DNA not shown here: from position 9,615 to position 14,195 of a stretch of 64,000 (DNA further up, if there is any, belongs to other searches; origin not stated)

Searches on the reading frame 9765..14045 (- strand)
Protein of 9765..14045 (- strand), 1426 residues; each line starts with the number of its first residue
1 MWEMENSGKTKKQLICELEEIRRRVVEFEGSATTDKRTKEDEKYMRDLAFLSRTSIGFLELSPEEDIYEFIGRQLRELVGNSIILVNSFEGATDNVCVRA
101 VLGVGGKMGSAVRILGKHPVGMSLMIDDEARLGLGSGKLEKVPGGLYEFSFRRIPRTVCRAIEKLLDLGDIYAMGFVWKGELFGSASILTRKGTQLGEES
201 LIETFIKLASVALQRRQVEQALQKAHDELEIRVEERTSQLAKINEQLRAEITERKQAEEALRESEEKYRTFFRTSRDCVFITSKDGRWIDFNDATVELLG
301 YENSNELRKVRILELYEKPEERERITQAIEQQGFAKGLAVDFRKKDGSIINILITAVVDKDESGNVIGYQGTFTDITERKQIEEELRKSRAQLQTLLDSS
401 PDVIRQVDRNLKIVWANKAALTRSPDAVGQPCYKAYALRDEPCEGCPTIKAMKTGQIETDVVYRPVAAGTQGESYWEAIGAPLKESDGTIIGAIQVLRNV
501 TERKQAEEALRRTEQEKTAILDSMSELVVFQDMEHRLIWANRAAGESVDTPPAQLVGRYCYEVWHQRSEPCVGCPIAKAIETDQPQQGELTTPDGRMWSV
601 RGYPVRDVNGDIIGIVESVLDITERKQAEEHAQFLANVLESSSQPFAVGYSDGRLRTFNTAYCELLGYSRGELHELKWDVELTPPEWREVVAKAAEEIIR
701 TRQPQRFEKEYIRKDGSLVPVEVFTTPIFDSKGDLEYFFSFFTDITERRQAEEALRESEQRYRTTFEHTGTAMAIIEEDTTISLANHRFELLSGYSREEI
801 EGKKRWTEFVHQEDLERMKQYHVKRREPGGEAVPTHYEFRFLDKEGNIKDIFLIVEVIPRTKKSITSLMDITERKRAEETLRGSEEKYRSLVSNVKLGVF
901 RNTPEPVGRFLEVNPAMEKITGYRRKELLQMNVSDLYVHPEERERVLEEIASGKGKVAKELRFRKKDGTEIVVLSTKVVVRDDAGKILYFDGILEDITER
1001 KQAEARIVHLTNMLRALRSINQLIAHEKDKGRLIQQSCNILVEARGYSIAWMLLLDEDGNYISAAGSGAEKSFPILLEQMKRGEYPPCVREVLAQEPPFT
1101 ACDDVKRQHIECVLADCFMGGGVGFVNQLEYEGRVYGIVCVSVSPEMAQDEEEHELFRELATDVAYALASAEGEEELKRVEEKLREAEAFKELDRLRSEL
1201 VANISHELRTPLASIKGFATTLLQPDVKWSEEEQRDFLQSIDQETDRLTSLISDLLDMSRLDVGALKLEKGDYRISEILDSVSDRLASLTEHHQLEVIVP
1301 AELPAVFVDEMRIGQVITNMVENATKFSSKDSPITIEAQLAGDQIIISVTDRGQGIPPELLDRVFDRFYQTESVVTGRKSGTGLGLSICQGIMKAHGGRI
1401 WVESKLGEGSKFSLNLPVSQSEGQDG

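Call 11: search_protein_families(library=pfam, proteins=[window:9765-14045:-], max_evalue=0.001)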
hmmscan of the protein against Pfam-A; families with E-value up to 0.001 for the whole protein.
window:9765-14045:- (1426 aa): 11 families
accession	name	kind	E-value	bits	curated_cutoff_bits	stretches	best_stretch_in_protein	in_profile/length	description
PF13426.13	PAS_9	-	2.5e-73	243.3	27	6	908-999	11-103/103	PAS domain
PF08448.16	PAS_4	-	8.5e-72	238.9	23.1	5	521-627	1-110/110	PAS fold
PF00989.32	PAS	-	2.9e-60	201.7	22.6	4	908-997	21-113/113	PAS fold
PF08447.18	PAS_3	-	3.3e-45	152.7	25.6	4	911-993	2-88/89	PAS fold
PF13188.13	PAS_8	-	1.7e-34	117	21.8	3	760-809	1-50/65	PAS domain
PF02518.31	HATPase_c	-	5.8e-30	104.4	26.4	1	1309-1419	2-110/111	Histidine kinase-, DNA gyrase B-, and HSP90-like ATPase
PF00512.31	HisKA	-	1e-20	74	26.9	1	1197-1262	2-64/66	His Kinase A (phospho-acceptor) domain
PF13185.12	GAF_2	-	1.4e-10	41.9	28.6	1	1032-1168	6-135/136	GAF domain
PF12860.13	PAS_7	-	1.1e-09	38.9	27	0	521-630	1-115/115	PAS fold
PF13596.12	PAS_10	-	8.4e-09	36.5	22.1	1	519-623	3-106/106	PAS domain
PF13581.12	HATPase_c_2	-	0.0008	19.9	27.4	0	1316-1394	39-110/127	Histidine kinase-like ATPase domain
